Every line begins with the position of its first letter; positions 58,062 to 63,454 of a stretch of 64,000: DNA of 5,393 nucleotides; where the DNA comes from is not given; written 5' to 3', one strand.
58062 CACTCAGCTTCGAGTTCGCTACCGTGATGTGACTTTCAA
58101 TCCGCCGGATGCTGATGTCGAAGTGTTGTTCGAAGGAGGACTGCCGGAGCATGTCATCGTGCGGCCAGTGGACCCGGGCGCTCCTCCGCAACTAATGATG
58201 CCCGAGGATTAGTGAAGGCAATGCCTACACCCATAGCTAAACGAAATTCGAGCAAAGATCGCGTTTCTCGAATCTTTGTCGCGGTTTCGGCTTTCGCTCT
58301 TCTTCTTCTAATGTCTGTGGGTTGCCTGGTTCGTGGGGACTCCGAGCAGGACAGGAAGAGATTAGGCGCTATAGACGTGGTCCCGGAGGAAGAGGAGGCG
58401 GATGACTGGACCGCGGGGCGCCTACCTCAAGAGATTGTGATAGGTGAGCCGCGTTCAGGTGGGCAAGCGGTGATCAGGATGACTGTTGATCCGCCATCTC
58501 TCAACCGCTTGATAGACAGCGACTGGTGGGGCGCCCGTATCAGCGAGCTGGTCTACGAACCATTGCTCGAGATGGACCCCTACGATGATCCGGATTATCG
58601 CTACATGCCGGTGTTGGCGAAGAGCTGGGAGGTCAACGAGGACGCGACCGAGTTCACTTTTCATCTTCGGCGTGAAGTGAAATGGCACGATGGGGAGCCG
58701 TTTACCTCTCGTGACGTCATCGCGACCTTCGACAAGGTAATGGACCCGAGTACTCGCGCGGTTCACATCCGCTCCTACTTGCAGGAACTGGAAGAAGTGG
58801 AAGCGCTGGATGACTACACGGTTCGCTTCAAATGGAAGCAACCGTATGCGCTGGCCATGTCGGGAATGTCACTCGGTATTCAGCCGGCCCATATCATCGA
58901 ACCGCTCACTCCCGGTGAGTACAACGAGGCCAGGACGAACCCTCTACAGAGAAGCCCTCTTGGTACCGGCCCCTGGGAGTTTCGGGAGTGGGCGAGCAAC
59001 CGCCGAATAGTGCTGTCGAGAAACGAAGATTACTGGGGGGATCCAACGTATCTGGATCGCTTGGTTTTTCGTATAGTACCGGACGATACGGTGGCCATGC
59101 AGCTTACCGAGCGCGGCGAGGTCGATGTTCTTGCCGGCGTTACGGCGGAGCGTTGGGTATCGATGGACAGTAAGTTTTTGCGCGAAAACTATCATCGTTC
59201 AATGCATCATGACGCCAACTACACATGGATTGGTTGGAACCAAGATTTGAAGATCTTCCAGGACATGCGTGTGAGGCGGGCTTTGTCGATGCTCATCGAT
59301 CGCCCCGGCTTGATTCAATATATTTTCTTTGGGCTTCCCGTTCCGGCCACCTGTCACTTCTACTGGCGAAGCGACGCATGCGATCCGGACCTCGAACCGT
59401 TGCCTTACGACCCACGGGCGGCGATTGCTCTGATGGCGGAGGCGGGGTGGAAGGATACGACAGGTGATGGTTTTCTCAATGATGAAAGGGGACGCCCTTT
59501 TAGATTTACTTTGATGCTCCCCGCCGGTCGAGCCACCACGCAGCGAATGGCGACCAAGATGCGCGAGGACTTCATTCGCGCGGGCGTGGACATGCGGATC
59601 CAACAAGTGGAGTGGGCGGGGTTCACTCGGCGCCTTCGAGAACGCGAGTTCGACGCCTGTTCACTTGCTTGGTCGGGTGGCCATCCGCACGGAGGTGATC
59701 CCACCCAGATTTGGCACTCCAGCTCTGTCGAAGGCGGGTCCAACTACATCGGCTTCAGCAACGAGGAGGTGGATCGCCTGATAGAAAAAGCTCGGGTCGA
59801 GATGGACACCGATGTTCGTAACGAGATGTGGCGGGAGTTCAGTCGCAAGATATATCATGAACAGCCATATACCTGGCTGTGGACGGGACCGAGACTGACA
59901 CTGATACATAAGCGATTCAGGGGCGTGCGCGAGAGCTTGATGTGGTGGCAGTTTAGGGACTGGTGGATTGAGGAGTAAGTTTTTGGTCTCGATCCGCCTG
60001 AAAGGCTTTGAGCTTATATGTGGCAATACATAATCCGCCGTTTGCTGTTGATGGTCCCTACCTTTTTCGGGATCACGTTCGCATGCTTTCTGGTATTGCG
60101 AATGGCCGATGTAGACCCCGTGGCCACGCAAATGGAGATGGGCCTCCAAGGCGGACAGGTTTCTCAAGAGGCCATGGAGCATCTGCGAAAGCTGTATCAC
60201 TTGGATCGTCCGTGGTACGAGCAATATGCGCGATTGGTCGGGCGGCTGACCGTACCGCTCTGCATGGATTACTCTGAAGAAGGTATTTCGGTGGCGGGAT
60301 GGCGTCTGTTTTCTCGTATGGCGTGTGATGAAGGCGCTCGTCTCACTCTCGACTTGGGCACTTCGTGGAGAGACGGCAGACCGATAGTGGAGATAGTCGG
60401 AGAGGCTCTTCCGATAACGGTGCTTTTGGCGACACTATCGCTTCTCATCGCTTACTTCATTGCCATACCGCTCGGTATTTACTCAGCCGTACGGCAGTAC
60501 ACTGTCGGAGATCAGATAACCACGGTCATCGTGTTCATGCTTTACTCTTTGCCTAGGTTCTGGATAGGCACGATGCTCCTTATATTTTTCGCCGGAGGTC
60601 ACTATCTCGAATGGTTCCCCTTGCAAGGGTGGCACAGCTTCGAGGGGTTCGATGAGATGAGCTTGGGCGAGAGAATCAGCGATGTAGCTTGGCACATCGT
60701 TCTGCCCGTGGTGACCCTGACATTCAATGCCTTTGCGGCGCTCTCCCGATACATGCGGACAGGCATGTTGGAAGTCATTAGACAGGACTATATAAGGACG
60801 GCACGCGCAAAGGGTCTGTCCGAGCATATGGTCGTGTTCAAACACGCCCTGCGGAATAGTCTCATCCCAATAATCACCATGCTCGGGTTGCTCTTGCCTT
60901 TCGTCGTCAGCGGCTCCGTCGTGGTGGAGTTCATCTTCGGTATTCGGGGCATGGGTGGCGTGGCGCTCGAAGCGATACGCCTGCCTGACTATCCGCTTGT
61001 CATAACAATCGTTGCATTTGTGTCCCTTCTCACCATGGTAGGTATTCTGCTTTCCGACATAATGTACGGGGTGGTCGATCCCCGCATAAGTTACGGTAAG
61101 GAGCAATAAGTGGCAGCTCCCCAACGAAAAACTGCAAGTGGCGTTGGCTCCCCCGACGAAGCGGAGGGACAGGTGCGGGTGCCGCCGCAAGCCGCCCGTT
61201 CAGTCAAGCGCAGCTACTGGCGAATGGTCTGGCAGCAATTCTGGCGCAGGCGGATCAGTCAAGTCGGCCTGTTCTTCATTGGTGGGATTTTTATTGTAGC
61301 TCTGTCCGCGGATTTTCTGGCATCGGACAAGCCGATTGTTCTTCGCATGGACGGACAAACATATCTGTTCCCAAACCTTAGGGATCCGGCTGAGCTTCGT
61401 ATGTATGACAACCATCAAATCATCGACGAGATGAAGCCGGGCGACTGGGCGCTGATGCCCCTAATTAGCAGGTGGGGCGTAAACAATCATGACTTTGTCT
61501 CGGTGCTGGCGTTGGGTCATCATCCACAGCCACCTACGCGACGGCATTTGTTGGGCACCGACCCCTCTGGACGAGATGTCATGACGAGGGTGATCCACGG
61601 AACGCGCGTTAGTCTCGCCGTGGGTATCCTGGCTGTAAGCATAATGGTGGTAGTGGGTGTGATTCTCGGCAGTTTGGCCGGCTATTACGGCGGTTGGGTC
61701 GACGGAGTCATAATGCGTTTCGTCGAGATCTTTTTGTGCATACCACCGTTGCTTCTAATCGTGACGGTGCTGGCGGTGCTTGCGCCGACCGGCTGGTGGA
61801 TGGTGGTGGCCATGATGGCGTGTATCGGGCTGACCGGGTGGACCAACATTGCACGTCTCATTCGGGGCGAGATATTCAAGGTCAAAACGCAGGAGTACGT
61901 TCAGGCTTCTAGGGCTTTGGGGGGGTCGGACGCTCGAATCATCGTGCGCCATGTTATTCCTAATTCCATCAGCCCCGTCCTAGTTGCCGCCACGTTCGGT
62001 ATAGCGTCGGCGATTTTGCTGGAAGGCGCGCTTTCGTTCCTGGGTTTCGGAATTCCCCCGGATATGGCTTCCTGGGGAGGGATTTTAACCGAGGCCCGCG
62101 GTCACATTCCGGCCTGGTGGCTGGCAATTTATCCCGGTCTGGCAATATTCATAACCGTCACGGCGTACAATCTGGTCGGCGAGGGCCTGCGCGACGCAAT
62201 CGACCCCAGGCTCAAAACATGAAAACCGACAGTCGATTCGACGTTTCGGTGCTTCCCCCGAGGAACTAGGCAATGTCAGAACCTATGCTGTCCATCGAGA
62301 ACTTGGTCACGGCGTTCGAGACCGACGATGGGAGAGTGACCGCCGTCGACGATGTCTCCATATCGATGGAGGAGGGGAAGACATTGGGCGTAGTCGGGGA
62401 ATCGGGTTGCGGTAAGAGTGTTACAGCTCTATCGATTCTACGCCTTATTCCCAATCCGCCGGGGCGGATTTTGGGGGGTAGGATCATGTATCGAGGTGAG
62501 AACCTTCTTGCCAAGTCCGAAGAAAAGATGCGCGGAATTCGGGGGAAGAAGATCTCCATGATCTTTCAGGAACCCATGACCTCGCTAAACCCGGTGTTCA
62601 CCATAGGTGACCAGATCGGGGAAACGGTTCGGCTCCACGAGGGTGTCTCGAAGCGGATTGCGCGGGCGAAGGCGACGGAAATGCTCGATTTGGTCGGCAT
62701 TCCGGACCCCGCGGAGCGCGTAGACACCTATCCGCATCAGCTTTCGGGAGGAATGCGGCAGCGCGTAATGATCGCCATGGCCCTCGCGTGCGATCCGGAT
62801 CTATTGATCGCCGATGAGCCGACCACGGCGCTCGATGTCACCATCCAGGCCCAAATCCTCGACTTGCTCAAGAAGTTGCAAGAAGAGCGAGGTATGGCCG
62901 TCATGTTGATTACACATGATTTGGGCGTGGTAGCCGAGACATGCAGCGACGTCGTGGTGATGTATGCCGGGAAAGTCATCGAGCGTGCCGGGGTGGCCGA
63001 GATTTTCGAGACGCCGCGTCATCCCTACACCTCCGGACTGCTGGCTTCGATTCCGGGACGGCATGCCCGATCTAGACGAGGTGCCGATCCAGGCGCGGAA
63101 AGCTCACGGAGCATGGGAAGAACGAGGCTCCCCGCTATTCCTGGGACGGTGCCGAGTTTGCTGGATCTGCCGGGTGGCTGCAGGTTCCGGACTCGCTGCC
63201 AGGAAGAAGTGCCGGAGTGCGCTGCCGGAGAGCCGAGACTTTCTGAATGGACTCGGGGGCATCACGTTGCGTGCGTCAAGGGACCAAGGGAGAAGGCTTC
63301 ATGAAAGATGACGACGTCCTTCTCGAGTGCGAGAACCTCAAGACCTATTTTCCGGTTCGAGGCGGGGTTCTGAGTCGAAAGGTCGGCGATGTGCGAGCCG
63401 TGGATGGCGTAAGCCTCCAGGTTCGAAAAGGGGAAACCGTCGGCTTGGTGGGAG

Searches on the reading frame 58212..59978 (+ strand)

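Call 21: search_protein_families(library=pfam, proteins=[window:58212-59978:+], max_evalue=0.001)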
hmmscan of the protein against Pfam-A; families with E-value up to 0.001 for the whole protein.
window:58212-59978:+ (588 aa): 1 family
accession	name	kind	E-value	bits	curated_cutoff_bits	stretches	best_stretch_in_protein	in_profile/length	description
PF00496.27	SBP_bac_5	-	1.6e-86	291.1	32.4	1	131-504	2-363/368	Bacterial extracellular solute-binding proteins, family 5 Middle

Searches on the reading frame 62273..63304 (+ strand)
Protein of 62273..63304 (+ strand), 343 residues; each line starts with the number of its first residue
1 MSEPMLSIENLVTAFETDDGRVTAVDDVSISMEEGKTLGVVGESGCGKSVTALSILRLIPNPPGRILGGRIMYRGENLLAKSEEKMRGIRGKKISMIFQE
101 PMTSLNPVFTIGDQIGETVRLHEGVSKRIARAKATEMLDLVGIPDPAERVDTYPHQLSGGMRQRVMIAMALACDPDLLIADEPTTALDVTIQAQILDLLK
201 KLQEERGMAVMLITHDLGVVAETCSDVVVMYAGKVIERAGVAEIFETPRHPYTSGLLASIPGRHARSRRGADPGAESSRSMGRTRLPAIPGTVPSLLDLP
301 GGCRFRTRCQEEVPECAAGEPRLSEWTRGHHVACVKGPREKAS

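Call 74: search_protein_families(library=pfam, proteins=[window:62273-63304:+], max_evalue=0.0001)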
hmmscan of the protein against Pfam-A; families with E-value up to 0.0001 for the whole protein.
window:62273-63304:+ (343 aa): 3 families
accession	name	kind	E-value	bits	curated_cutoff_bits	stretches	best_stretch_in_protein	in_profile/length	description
PF00005.33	ABC_tran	-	5.3e-29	102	25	1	26-185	2-137/137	ABC transporter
PF08352.17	oligo_HPY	-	3e-16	60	27.1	1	236-316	1-65/65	Oligopeptide/dipeptide transporter, C-terminal region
PF13304.12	AAA_21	-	6.4e-07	30.2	27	1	151-220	232-303/304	AAA domain, putative AbiEii toxin, Type IV TA system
